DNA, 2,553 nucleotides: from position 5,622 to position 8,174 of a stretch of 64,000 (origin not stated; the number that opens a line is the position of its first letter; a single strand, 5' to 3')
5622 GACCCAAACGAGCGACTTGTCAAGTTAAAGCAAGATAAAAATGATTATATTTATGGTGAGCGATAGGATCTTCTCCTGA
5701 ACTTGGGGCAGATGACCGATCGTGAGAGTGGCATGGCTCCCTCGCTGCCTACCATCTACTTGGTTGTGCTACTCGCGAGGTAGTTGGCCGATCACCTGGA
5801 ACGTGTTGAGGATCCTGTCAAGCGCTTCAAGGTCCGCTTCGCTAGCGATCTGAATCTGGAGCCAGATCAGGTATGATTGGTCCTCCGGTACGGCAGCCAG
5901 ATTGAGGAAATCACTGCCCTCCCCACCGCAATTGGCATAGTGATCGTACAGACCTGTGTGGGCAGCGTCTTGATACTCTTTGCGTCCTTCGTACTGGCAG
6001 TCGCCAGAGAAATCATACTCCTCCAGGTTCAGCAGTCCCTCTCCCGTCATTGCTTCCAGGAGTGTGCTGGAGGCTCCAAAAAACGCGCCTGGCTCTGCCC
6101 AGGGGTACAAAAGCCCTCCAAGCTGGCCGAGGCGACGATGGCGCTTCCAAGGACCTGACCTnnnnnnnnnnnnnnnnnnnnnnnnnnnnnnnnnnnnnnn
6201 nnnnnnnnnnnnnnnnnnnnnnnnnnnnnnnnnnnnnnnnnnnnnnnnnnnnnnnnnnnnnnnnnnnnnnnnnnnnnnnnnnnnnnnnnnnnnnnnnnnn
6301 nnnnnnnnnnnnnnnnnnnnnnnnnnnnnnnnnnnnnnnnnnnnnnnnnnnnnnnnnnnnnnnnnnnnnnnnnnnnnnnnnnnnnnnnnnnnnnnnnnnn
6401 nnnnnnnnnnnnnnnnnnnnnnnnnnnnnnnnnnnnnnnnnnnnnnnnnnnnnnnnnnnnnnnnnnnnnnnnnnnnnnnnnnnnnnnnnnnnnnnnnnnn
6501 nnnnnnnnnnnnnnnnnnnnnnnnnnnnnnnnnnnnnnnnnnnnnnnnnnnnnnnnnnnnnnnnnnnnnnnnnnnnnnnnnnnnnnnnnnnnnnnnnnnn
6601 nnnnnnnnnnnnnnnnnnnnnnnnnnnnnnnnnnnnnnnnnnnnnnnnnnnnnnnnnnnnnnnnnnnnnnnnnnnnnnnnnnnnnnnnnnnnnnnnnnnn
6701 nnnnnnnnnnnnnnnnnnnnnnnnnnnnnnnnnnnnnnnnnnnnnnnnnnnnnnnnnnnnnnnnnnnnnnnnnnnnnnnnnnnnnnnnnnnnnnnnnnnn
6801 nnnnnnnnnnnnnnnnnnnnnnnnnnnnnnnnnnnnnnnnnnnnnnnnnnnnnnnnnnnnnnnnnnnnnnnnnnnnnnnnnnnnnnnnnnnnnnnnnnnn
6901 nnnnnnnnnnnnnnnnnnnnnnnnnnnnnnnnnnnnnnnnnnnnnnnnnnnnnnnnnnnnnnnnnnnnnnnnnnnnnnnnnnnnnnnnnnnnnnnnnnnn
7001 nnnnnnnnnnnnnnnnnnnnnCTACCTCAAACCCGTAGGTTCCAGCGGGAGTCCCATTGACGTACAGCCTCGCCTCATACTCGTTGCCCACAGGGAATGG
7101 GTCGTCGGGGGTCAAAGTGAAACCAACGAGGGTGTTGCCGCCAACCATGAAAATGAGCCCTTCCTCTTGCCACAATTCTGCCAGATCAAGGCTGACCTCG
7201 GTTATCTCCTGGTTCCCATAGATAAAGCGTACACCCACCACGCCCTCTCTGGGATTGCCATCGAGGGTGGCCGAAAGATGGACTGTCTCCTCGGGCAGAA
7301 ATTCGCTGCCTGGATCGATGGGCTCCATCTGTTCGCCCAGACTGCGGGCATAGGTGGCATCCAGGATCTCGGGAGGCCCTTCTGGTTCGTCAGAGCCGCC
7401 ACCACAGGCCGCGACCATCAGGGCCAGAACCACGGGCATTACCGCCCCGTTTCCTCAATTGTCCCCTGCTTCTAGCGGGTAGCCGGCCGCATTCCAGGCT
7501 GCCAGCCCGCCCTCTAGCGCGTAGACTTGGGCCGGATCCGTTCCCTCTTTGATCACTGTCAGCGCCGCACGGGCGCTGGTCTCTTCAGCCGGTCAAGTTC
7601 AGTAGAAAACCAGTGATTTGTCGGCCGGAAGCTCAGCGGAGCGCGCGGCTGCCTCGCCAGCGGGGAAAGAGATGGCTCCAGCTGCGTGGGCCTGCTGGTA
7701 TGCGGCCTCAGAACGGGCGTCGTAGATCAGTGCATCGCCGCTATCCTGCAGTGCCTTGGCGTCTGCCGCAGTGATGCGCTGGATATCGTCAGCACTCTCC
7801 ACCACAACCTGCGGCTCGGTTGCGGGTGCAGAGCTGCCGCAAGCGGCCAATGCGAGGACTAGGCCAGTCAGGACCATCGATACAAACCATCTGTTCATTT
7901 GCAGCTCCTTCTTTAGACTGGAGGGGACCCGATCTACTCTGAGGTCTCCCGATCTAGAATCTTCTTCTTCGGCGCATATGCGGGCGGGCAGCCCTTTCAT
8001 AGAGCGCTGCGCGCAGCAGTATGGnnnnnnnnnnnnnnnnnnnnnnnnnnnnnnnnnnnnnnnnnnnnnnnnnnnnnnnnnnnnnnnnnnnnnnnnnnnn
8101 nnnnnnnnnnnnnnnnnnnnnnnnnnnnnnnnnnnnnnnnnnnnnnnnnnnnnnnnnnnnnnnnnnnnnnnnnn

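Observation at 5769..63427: Pervasive frameshifts: at least 15 recognisable genes are split across reading frames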

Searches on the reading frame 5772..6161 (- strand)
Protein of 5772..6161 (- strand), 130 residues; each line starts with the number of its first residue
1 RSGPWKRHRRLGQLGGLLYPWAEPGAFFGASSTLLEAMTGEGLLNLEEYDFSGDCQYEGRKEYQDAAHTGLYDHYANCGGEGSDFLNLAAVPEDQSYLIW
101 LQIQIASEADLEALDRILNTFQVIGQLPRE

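Call 16: search_protein_families(library=pfam, max_evalue=0.01, proteins=[window:5772-6161:-])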
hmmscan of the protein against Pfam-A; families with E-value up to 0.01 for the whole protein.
window:5772-6161:- (130 aa): 0 families

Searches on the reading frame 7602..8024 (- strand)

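Call 16: search_protein_families(library=pfam, max_evalue=0.01, proteins=[window:7602-8024:-])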
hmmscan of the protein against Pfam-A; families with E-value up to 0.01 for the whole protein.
window:7602-8024:- (141 aa): 1 family
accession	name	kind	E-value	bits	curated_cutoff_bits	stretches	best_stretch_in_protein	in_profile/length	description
PF00581.25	Rhodanese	-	9.7e-06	26.4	22.2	1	85-141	1-67/102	Rhodanese-like domain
